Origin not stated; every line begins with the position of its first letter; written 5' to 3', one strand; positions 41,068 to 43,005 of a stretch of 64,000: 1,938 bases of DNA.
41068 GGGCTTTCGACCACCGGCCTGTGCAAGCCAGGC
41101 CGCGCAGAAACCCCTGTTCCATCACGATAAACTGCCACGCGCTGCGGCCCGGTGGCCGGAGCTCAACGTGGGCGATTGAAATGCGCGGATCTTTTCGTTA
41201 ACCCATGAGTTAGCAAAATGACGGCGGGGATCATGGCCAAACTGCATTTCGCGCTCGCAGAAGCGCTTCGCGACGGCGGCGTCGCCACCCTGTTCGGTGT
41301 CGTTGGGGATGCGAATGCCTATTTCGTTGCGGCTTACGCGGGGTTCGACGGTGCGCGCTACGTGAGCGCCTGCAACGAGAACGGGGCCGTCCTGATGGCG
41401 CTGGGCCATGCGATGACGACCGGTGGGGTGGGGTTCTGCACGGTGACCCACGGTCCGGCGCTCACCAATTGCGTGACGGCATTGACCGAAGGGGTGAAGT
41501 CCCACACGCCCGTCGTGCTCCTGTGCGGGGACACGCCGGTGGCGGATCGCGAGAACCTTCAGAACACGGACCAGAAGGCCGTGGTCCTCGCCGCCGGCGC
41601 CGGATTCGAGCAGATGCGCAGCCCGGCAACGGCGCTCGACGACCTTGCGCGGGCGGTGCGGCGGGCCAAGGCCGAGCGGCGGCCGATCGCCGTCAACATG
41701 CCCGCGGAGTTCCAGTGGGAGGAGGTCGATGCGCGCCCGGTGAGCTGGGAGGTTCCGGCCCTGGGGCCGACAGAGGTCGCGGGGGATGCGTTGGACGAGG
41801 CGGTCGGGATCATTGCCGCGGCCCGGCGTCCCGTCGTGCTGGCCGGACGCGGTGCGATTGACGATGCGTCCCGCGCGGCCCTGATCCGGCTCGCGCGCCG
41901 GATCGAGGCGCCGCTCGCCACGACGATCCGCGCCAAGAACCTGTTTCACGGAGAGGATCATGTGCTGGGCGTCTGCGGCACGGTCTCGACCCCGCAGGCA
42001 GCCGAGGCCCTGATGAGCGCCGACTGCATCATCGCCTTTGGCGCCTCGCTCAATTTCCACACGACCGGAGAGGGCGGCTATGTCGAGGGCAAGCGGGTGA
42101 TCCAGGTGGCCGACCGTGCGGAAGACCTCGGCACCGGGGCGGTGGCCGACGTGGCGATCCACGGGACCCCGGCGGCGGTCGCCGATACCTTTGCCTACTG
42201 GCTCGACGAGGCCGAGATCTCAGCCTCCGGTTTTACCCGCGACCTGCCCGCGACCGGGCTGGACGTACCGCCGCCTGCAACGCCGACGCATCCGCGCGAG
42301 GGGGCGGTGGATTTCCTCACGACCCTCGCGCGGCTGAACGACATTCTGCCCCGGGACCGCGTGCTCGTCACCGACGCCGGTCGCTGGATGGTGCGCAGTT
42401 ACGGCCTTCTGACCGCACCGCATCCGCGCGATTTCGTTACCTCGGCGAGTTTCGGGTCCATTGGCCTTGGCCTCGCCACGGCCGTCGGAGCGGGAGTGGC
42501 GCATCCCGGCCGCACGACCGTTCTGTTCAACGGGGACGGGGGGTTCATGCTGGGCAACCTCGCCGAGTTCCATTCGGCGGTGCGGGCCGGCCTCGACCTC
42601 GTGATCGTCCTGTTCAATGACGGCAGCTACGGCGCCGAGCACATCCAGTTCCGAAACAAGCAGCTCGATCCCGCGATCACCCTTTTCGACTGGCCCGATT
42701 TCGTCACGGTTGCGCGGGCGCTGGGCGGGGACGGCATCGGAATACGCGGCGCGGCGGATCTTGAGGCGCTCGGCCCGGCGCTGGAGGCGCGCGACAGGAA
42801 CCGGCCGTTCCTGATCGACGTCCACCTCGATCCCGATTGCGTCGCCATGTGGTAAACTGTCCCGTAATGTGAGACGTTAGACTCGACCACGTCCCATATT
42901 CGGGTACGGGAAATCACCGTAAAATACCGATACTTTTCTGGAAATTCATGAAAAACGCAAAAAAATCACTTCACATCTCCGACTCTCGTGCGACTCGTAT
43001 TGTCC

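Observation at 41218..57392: Self-contained CoA-dependent catabolic island for an unknown (possibly alicyclic) carboxylate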

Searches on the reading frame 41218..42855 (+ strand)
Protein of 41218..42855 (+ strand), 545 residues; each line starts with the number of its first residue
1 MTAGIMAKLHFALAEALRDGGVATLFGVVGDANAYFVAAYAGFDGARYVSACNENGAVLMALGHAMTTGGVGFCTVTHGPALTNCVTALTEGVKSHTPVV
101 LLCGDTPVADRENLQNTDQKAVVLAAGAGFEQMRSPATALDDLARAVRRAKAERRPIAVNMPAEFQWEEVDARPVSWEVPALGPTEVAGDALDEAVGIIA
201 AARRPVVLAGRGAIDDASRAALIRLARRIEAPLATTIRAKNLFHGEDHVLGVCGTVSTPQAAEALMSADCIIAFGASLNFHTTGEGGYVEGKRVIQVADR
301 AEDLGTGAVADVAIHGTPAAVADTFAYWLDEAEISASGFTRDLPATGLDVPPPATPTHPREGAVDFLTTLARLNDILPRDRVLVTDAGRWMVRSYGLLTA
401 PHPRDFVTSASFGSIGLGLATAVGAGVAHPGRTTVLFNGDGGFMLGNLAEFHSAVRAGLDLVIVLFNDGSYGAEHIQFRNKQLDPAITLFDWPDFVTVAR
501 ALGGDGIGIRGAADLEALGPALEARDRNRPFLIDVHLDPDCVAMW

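Call 4: search_protein_families(library=pfam, proteins=[window:41218-42855:+], max_evalue=0.00001)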
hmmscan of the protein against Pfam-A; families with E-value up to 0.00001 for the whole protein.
window:41218-42855:+ (545 aa): 3 families
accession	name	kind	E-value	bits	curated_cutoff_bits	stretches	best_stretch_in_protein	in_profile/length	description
PF02776.23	TPP_enzyme_N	-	1.5e-26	93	26.8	1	11-121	5-118/119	Thiamine pyrophosphate enzyme, N-terminal TPP binding domain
PF02775.26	TPP_enzyme_C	-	1.6e-26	93.4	21.9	1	398-535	13-151/151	Thiamine pyrophosphate enzyme, C-terminal TPP binding domain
PF00205.28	TPP_enzyme_M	-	5.3e-24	84.9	30.4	1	192-322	1-134/137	Thiamine pyrophosphate enzyme, central domain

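Call 6: search_protein_families(library=ncbifam, proteins=[window:41218-42855:+], max_evalue=0.00001)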
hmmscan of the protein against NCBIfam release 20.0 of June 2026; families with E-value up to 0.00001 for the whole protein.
window:41218-42855:+ (545 aa): 52 families (the best 25 are shown)
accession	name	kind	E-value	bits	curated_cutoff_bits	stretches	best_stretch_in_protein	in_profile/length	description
NF006052.0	PRK08199.1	subfamily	1.9e-58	198.2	539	1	12-542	13-542/559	thiamine pyrophosphate protein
NF005713.0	PRK07525.1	subfamily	1.3e-56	192.3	620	2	12-332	11-335/592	sulfoacetaldehyde acetyltransferase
TIGR03457.1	sulphoacet_xsc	equivalog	2.2e-56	191.4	676.4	2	12-330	7-329/579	sulfoacetaldehyde acetyltransferase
NF005712.0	PRK07524.1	subfamily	1.9e-55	188.3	500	1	12-537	8-529/536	5-guanidino-2-oxopentanoate decarboxylase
NF006122.0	PRK08266.1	subfamily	3.8e-54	184.1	571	1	12-538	9-525/543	hypothetical protein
TIGR00118.1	acolac_lg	equivalog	3.4e-52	177.7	538.35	1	12-539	6-536/557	biosynthetic-type acetolactate synthase large subunit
NF006187.0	PRK08322.1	equivalog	3.5e-52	177.5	509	1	13-538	8-529/548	acetolactate synthase large subunit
NF005470.0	PRK07064.1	equivalog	1.3e-50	173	495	1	12-537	10-529/552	thiamine pyrophosphate-binding protein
NF004919.0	PRK06276.1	equivalog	4.5e-50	170.6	866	1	12-541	6-542/582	acetolactate synthase large subunit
NF006524.0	PRK08978.1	equivalog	1.1e-49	169.2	738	1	13-539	7-526/548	acetolactate synthase 2 catalytic subunit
NF004710.0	PRK06048.1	equivalog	1.8e-46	158.7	976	1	12-538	13-538/561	acetolactate synthase large subunit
NF006016.1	PRK08155.1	equivalog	8.2e-43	146.6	870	1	17-539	13-534/554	acetolactate synthase large subunit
NF058623.1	HdaclCoAlyACT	equivalog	4.7e-42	144.4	600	1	13-542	16-545/575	2-hydroxyacyl-CoA lyase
NF005860.0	PRK07789.1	equivalog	4.7e-42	144.1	881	1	13-541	40-582/615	acetolactate synthase large subunit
NF006377.0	PRK08611.1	equivalog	8.6e-42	143.4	742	1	12-540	9-532/576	pyruvate oxidase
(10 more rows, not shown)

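Call 10: search_solved_structures(query=window:41218-42855:+, max_evalue=1e-10)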
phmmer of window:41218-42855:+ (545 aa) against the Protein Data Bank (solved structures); distinct sequences matched with E-value up to 1e-10: 146 (the best 60 are shown).
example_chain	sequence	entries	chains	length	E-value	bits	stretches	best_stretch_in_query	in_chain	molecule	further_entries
9zgl_A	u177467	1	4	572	5e-34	120.7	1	14-538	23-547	Ancestral acetolactate synthase, catabolic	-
6lpi_A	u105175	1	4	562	3.1e-33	118.1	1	17-539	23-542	Acetolactate synthase isozyme 1 large subunit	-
8vzc_A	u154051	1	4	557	4.4e-32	114.3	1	13-526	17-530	Oxalyl-CoA decarboxylase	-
8vzf_A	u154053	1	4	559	4.4e-32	114.3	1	13-526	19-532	2-Hydroxyacyl-CoA Lyase/Synthase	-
8vza_A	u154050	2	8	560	4.5e-32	114.2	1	13-526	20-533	2-Hydroxyacyl-CoA lyase/Synthase | Oxalyl-CoA decarboxylase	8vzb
6dek_A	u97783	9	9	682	2.7e-31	111.7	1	21-285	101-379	Acetolactate synthase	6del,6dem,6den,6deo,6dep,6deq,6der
8vzk_A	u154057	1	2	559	8.3e-31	110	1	12-541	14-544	Oxalyl-CoA decarboxylase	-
8xod_A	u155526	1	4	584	9.8e-31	109.8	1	17-541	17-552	BbmA-G484F complex with CBOA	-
8x3x_A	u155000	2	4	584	4.9e-30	107.5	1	17-541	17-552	BbmA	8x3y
1upa_A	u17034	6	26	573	1.3e-29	106.1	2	377-540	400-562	CARBOXYETHYLARGININE SYNTHASE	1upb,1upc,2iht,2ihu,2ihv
8beo_A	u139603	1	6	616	6.6e-29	103.8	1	14-472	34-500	Glyoxylate carboligase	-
1jsc_A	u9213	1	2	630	8.9e-29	103.4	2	20-285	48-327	ACETOHYDROXY-ACID SYNTHASE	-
6u9d_A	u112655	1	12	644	9.6e-29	103.2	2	20-285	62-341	Acetolactate synthase catalytic subunit, mitochondrial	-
1n0h_A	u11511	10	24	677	1.2e-28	103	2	20-285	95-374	Acetolactate synthase | Acetolactate synthase, mitochondrial | Acetolactate synthase catalytic subunit, mitochondrial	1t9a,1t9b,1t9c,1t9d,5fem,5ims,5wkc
8i01_A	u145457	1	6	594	2e-28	102.2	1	15-483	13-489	Glyoxylate carboligase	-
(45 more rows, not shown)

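Call 71: search_dna_similar(query=window:41218-42855:+, collection=plasmids, mode=protein, max_rows=15, max_evalue=1e-60)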
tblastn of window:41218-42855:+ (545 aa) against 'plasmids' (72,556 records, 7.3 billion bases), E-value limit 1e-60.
Records with a match: 12; places in all: 12; records where one place covers at least 80% of the query: 12.
Best place of each record, by identity: <60% 12.
By first word of the organism name: Rhizobium 4; Loktanella 2; Rhodococcus 2; Terrarubrum 1; Novosphingobium 1; Ciceribacter 1; Roseivivax 1.
By predicted mobility (MOB-suite, as given by PLSDB): non-mobilizable 9; mobilizable 2; conjugative 1.
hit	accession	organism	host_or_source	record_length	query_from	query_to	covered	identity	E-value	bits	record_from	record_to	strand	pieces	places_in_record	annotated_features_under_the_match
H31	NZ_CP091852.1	Terrarubrum flagellatum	cell culture,forest soil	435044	5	544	99%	51.7%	1e-133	436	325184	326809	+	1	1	thiamine pyrophosphate-binding protein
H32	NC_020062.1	Rhizobium tropici CIAT 899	Phaseolus vulgaris root nodule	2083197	9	542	98%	49.6%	7e-123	405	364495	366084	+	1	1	record has no annotation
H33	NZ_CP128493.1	Novosphingobium resinovorum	pure cell culture,soil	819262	5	542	99%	49.0%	3e-122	403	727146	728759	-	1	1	thiamine pyrophosphate-binding protein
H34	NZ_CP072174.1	Rhizobium sp. AB2/73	Phyla canescens,cell culture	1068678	9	542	98%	49.0%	2e-118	392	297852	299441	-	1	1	record has no annotation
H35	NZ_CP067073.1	Rhizobium sp. AB2/73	Phyla canescens,cell culture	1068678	9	542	98%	49.0%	2e-118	392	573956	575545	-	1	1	record has no annotation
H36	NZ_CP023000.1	Rhizobium sp. 11515TR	Cell culture,agricultural soil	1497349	9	542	98%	48.5%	8e-118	390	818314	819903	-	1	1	record has no annotation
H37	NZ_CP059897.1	Ciceribacter thiooxidans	mixed culture,soil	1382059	9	542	98%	48.1%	6e-120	396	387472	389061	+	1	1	none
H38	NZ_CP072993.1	Loktanella salsilacus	-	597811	9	542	98%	47.5%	4e-119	394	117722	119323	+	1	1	thiamine pyrophosphate-binding protein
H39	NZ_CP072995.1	Loktanella salsilacus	-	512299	9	542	98%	47.3%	6e-119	393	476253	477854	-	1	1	thiamine pyrophosphate-binding protein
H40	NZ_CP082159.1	Rhodococcus opacus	bacterial isolate,soil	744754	8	544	99%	46.7%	3e-112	374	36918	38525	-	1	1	thiamine pyrophosphate-binding protein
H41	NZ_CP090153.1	Roseivivax marinus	Bathymodiolus marisindicus,single cell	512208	9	539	97%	46.1%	2e-117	389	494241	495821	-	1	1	thiamine pyrophosphate-binding protein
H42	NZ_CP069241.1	Rhodococcus sp. USK13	cell culture,Sand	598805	13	542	97%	38.8%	2e-80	282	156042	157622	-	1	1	thiamine pyrophosphate-binding protein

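Call 72: get_annotated_region(hit=H38, flank=10000)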
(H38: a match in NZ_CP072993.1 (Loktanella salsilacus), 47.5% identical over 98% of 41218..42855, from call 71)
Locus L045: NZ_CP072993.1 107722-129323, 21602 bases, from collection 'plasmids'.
description: Loktanella salsilacus strain 1A07893 plasmid plas2, complete sequence
organism: Loktanella salsilacus (NCBI taxid 195913)
taxonomy: Bacteria; Pseudomonadota; Alphaproteobacteria; Rhodobacterales; Roseobacteraceae; Loktanella; Loktanella salsilacus
host: -; source: -; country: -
typing (MOB-suite, as given by PLSDB): non-mobilizable
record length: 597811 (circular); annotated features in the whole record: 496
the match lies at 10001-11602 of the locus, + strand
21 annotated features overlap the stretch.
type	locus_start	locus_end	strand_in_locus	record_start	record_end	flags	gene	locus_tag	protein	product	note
CDS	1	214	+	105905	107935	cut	-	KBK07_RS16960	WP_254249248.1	TRAP transporter fused permease subunit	-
CDS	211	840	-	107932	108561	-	maiA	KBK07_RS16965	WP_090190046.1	maleylacetoacetate isomerase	GO:0006559 - L-phenylalanine catabolic process [Evidence IEA]; GO:0006572 - tyrosine catabolic process [Evidence IEA]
CDS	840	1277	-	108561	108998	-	-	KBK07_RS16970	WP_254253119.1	MarR family winged helix-turn-helix transcriptional regulator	GO:0006355 - regulation of DNA-templated transcription [Evidence IEA]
CDS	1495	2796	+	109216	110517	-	hmgA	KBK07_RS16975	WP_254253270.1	homogentisate 1,2-dioxygenase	GO:0006559 - L-phenylalanine catabolic process [Evidence IEA]; GO:0006572 - tyrosine catabolic process [Evidence IEA]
CDS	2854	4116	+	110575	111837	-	fahA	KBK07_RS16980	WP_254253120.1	fumarylacetoacetase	GO:0006559 - L-phenylalanine catabolic process [Evidence IEA]; GO:0006572 - tyrosine catabolic process [Evidence IEA]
CDS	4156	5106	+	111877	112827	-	-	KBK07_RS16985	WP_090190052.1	MBL fold metallo-hydrolase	-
CDS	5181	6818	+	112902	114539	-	-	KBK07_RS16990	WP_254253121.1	FAD-dependent oxidoreductase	-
CDS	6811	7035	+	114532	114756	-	-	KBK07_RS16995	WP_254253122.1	DUF2783 domain-containing protein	-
CDS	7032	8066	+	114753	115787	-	-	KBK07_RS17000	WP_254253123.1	TRAP transporter substrate-binding protein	-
CDS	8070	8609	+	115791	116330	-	-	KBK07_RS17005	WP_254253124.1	TRAP transporter small permease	GO:0015740 - C4-dicarboxylate transport [Evidence IEA]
CDS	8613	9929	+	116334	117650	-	-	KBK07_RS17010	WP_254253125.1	TRAP transporter large permease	GO:0008643 - carbohydrate transport [Evidence IEA]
CDS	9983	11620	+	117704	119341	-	-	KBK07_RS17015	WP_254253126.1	thiamine pyrophosphate-binding protein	-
CDS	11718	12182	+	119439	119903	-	-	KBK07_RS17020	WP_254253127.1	MarR family transcriptional regulator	-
CDS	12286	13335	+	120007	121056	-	-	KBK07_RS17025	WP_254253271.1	DUF475 domain-containing protein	-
CDS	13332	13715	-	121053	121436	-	-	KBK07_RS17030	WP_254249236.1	response regulator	GO:0000160 - phosphorelay signal transduction system [Evidence IEA]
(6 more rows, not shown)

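Call 73: get_annotated_region(hit=H33, flank=10000)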
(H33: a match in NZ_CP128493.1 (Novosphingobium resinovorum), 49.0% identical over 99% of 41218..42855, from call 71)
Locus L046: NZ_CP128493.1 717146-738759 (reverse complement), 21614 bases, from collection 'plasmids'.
description: Novosphingobium resinovorum strain HR1a plasmid pHR1a, complete sequence
organism: Novosphingobium resinovorum (NCBI taxid 158500)
taxonomy: Bacteria; Pseudomonadota; Alphaproteobacteria; Sphingomonadales; Sphingomonadaceae; Novosphingobium; Novosphingobium resinovorum
host: -; source: pure cell culture,soil; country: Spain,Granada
typing (MOB-suite, as given by PLSDB): conjugative; relaxase MOBF; mating-pair formation MPF_F
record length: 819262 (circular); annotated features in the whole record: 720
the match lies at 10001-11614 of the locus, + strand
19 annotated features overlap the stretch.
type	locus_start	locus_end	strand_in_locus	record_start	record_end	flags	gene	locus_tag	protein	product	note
CDS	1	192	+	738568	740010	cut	-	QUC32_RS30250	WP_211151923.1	dihydrolipoamide acetyltransferase family protein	GO:0006096 - glycolytic process [Evidence IEA]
CDS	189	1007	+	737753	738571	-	-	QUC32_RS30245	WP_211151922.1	SDR family oxidoreductase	-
CDS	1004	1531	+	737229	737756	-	-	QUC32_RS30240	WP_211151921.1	nuclear transport factor 2 family protein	-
CDS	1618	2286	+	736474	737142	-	-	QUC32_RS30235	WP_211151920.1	TetR/AcrR family transcriptional regulator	GO:0006355 - regulation of DNA-templated transcription [Evidence IEA]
CDS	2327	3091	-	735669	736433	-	-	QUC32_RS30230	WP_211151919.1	ThuA domain-containing protein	-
CDS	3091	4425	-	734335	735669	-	-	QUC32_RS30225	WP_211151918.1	aromatic ring-hydroxylating dioxygenase subunit alpha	-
CDS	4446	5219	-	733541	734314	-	-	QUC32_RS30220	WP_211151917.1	SDR family oxidoreductase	-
CDS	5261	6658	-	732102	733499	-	-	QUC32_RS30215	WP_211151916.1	aromatic ring-hydroxylating dioxygenase subunit alpha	-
CDS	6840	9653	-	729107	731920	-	-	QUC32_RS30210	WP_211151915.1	TonB-dependent receptor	-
CDS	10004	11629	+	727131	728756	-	-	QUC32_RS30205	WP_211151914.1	thiamine pyrophosphate-binding protein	-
CDS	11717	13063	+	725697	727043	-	-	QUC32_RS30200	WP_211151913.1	MFS transporter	GO:0055085 - transmembrane transport [Evidence IEA]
CDS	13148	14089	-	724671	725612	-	-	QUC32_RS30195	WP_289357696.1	MBL fold metallo-hydrolase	-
CDS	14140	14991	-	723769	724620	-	-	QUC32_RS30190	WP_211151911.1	enoyl-CoA hydratase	-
CDS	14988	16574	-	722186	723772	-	-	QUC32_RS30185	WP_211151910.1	long-chain-fatty-acid--CoA ligase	-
CDS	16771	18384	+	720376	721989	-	-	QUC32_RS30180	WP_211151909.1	GMC family oxidoreductase N-terminal domain-containing protein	-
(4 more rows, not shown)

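Call 74: get_annotated_region(hit=H40, flank=10000)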
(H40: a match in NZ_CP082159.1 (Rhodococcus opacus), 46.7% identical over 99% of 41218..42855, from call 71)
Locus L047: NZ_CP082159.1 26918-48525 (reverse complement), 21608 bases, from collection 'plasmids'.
description: Rhodococcus opacus strain DSM 44186 plasmid pRop44186_a, complete sequence
organism: Rhodococcus opacus (NCBI taxid 37919)
taxonomy: Bacteria; Actinomycetota; Actinomycetes; Mycobacteriales; Nocardiaceae; Rhodococcus; Rhodococcus opacus
host: -; source: bacterial isolate,soil; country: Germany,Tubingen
typing (MOB-suite, as given by PLSDB): mobilizable; replicon rep_cluster_313; relaxase MOBP,MOBP
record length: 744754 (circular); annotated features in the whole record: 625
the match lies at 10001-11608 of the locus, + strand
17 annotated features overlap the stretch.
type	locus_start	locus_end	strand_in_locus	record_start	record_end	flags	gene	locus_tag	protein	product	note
CDS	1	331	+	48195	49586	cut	lpdA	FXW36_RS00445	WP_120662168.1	dihydrolipoyl dehydrogenase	GO:0045454 - cell redox homeostasis [Evidence IEA]; GO:0051068 - dihydrolipoamide metabolic process [Evidence IEA]; ...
CDS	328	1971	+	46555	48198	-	-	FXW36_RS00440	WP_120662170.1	class I adenylate-forming enzyme family protein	-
CDS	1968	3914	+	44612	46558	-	-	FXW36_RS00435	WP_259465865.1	NAD(P)/FAD-dependent oxidoreductase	-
CDS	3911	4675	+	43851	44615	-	-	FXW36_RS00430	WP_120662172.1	SDR family NAD(P)-dependent oxidoreductase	-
CDS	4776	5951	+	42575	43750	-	-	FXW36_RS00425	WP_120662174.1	CaiB/BaiF CoA-transferase family protein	-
CDS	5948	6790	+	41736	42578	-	-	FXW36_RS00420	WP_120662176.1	IclR family transcriptional regulator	GO:0006355 - regulation of DNA-templated transcription [Evidence IEA]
CDS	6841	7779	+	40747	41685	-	-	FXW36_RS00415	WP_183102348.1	alpha/beta hydrolase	-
CDS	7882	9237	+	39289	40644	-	-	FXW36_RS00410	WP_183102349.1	FAD-dependent oxidoreductase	-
CDS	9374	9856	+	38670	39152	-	-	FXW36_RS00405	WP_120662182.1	VOC family protein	-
CDS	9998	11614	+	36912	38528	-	-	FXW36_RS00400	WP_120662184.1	thiamine pyrophosphate-binding protein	-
CDS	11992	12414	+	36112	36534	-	-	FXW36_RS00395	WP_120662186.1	organic hydroperoxide resistance protein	-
CDS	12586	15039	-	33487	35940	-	-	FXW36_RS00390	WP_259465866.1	LuxR C-terminal-related transcriptional regulator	GO:0006355 - regulation of DNA-templated transcription [Evidence IEA]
CDS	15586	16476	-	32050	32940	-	-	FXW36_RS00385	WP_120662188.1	NADP-dependent oxidoreductase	-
CDS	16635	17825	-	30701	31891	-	-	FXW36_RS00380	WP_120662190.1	epoxide hydrolase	-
CDS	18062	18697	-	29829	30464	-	-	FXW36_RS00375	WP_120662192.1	VOC family protein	-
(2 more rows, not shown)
